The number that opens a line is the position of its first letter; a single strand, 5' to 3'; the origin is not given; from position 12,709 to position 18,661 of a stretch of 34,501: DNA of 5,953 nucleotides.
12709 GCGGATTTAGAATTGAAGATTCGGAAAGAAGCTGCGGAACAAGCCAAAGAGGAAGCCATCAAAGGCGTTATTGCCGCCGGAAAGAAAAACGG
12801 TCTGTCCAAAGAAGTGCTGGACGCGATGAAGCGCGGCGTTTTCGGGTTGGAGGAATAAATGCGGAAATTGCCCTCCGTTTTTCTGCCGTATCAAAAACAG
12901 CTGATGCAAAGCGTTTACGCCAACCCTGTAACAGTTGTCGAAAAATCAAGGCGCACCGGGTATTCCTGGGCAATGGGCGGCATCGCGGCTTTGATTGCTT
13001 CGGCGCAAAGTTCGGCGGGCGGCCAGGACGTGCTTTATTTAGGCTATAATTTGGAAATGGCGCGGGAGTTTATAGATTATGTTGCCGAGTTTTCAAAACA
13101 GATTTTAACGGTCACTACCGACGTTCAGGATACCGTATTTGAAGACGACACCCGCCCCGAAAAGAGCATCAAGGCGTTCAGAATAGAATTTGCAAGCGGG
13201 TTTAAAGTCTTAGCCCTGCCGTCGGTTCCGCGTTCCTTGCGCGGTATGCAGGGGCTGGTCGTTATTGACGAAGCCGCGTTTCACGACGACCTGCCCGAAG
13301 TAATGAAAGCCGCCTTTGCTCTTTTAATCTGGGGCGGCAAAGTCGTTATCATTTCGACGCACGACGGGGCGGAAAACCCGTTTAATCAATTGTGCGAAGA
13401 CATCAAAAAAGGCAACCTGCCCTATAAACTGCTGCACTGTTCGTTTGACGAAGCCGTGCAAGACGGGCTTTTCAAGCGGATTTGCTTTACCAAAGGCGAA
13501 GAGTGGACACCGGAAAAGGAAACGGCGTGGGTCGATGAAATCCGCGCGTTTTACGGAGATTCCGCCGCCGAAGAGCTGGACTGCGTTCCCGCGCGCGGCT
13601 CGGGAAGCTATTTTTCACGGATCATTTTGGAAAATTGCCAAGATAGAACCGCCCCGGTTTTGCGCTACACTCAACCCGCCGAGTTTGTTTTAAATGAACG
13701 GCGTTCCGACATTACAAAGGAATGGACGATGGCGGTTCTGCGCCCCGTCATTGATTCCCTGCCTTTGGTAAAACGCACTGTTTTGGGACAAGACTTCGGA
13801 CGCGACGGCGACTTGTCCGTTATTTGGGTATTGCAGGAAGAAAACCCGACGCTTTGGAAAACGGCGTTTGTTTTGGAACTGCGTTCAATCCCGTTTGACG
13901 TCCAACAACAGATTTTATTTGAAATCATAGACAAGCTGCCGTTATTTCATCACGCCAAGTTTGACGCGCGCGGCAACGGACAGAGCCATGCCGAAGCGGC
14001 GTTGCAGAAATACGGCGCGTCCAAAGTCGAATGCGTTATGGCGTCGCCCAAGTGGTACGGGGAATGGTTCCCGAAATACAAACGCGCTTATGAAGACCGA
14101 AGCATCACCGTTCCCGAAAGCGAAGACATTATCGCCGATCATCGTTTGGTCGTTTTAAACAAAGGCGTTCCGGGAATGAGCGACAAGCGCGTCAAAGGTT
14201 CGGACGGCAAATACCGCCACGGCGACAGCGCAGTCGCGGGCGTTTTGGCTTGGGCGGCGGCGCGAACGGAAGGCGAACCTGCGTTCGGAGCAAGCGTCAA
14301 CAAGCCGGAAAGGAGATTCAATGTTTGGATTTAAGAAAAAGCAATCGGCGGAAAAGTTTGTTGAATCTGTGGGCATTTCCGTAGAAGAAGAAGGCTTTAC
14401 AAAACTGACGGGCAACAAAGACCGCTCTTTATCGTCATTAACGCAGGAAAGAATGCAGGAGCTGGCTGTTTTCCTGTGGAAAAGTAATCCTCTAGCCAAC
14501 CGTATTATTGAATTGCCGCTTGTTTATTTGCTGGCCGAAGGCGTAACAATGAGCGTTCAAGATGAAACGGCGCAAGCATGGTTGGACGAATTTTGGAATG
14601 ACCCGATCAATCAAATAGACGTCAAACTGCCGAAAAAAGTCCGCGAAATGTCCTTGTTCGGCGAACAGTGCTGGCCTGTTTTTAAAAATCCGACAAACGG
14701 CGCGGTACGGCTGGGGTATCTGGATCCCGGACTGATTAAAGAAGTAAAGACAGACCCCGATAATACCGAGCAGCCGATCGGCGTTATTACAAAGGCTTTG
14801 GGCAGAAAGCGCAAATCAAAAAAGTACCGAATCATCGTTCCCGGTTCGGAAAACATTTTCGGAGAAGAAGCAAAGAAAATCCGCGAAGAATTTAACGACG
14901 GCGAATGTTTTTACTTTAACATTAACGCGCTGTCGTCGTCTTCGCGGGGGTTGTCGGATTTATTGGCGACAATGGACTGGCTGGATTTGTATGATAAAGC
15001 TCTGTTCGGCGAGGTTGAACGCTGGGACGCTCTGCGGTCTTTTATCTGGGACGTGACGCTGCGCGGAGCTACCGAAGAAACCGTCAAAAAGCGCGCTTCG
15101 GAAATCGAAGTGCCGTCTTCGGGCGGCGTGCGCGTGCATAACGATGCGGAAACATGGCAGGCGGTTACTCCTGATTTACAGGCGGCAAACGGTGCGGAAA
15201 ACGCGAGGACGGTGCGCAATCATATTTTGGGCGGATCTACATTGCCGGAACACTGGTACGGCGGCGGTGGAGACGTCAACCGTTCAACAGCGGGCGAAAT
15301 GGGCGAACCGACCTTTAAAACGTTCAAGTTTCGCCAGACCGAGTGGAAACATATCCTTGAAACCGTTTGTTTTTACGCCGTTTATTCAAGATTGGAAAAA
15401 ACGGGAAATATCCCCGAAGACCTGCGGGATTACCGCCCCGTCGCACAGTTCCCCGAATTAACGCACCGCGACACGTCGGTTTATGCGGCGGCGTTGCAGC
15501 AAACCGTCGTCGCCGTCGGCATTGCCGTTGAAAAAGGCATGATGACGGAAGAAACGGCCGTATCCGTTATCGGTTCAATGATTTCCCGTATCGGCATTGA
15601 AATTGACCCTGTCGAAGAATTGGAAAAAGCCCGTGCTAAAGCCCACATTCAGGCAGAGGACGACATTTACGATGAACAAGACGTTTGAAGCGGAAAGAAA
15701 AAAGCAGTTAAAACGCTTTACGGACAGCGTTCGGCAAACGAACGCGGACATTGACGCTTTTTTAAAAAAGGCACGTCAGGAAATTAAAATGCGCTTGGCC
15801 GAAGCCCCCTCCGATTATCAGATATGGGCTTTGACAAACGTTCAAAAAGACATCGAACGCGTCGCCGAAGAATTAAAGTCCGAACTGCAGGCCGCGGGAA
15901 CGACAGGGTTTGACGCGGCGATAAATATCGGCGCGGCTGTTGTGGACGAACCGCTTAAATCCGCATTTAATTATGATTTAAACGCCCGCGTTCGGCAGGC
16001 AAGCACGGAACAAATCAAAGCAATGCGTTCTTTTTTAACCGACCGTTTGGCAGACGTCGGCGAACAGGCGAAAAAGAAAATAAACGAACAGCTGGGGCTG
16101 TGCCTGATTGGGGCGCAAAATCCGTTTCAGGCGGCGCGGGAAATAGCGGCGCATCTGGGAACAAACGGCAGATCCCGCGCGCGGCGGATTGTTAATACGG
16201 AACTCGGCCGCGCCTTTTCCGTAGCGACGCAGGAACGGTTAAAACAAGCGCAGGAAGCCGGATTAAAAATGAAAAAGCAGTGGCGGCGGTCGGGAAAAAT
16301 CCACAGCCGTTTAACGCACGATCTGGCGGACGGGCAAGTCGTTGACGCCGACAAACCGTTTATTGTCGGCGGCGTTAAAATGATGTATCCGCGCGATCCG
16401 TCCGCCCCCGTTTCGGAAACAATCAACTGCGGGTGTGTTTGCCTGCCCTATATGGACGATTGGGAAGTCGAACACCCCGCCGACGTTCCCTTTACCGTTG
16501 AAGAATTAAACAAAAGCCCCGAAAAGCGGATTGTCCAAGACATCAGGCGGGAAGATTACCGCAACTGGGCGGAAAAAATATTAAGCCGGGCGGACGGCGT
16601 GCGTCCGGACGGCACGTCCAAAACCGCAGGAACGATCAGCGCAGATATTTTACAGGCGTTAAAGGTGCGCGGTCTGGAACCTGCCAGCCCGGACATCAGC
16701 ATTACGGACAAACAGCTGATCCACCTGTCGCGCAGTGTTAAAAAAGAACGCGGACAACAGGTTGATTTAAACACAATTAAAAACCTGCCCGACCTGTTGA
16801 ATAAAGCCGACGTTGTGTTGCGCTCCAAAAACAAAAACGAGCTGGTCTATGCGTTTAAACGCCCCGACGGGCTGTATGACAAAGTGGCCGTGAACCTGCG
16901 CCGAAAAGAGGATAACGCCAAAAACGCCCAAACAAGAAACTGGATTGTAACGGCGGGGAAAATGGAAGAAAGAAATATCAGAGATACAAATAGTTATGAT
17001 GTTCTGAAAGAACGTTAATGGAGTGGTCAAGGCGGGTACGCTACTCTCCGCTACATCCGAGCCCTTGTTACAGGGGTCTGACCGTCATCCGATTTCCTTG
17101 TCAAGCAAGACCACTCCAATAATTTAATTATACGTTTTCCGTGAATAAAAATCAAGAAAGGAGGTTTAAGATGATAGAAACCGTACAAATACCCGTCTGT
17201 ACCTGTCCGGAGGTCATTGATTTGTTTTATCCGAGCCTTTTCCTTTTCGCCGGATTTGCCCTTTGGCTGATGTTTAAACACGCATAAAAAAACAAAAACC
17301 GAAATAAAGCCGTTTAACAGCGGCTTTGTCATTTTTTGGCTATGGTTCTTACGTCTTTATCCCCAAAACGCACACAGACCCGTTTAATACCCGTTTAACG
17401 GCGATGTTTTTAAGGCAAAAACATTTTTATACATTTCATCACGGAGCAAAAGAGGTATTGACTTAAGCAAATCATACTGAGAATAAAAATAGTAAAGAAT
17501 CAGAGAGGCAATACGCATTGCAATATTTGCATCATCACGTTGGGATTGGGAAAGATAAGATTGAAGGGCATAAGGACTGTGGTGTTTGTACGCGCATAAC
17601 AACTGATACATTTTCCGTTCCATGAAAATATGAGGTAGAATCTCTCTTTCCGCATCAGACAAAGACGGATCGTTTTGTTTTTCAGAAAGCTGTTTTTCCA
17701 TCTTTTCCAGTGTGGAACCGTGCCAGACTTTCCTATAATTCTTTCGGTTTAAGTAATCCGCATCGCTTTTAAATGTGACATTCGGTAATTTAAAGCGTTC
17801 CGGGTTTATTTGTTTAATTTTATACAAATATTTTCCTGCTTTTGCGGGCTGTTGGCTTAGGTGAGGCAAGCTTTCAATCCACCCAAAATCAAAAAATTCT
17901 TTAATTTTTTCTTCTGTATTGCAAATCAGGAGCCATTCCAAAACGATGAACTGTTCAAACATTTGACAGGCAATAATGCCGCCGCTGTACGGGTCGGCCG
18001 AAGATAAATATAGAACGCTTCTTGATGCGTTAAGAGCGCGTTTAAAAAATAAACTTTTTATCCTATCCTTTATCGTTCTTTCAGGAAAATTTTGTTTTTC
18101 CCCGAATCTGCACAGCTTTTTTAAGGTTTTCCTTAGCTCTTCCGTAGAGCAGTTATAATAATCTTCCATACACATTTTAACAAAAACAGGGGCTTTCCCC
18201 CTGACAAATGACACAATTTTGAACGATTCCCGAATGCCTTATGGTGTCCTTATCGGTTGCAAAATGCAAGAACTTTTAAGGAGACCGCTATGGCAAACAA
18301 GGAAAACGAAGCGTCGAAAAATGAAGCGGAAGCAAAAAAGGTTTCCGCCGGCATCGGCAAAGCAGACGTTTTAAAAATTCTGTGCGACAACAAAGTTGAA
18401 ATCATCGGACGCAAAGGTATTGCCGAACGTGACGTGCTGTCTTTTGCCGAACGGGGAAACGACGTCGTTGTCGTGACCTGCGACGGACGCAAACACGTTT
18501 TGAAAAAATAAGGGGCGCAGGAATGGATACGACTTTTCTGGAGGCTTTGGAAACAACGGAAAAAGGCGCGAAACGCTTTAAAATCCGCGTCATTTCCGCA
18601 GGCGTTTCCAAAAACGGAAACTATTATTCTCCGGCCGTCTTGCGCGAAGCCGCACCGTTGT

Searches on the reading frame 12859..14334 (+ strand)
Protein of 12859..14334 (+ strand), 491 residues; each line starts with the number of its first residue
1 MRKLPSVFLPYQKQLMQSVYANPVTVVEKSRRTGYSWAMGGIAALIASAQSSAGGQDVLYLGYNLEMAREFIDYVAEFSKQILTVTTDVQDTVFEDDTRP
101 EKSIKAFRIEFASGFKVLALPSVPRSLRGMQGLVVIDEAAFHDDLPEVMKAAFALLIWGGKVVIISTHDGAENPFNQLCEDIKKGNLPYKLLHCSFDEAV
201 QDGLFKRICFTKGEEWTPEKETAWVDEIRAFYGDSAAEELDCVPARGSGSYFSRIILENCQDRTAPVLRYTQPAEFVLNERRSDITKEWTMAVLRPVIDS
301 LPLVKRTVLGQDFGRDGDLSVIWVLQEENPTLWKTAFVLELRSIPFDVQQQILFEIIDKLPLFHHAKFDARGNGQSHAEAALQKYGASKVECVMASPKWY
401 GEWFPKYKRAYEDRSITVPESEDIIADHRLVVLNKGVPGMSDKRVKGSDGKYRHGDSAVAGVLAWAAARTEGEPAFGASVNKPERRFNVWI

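Call 32: search_protein_families(library=pfam, proteins=[window:12859-14334:+], max_evalue=0.01)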
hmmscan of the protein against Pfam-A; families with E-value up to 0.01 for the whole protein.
window:12859-14334:+ (491 aa): 1 family
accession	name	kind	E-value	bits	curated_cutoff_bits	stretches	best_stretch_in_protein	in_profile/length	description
PF03237.21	Terminase_6N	-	0.00013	22.1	22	1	29-257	4-213/215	Terminase large subunit, T4likevirus-type, N-terminal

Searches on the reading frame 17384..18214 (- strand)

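Call 32: search_protein_families(library=pfam, proteins=[window:17384-18214:-], max_evalue=0.01)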
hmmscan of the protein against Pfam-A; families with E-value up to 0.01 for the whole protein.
window:17384-18214:- (276 aa): 1 family
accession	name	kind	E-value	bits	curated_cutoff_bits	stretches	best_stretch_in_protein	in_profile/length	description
PF18928.5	DUF5677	-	2.9e-09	37.6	27.1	1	53-225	4-163/166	Family of unknown function (DUF5677)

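Call 33: search_protein_families(library=padloc, proteins=[window:17384-18214:-], max_evalue=0.01)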
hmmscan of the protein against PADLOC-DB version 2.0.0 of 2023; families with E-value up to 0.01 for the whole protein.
window:17384-18214:- (276 aa): 0 families

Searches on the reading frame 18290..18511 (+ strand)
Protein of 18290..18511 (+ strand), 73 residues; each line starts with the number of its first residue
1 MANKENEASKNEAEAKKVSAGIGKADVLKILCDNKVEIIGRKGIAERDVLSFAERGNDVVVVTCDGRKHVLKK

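Call 69: find_encoding_contigs(protein=window:18290-18511:+, flank=6000, max_places=10)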
Protein window:18290-18511:+ (73 aa): 7 contigs read that carry it; 3 places shown.
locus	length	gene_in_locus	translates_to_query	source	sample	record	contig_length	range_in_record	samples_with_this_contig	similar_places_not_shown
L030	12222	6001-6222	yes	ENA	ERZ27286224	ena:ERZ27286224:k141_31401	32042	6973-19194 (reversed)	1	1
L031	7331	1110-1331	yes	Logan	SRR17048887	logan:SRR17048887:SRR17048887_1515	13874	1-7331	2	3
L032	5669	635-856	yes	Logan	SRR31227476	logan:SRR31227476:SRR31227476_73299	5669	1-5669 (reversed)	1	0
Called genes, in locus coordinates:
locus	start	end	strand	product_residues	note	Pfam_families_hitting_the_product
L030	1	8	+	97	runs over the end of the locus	-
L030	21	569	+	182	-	PF11985:Phage_Mu_Gp27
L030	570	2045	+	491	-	-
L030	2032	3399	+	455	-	-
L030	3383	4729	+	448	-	PF04233:Phage_Mu_F (weak)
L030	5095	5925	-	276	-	PF18928:DUF5677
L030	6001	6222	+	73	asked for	-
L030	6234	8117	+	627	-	PF25209:Phage_capsid_4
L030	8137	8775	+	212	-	-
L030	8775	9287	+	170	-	PF04883:HK97-gp10_like (weak)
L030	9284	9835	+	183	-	-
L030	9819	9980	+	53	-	PF10948:DUF2635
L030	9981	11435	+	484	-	PF17481:Phage_sheath_domII (weak), PF04984:Phage_sheath_1, PF17482:Phage_sheath_1C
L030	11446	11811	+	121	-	PF10618:Tail_tube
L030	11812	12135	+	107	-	PF10109:Phage_TAC_7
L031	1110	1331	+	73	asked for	-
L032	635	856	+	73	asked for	-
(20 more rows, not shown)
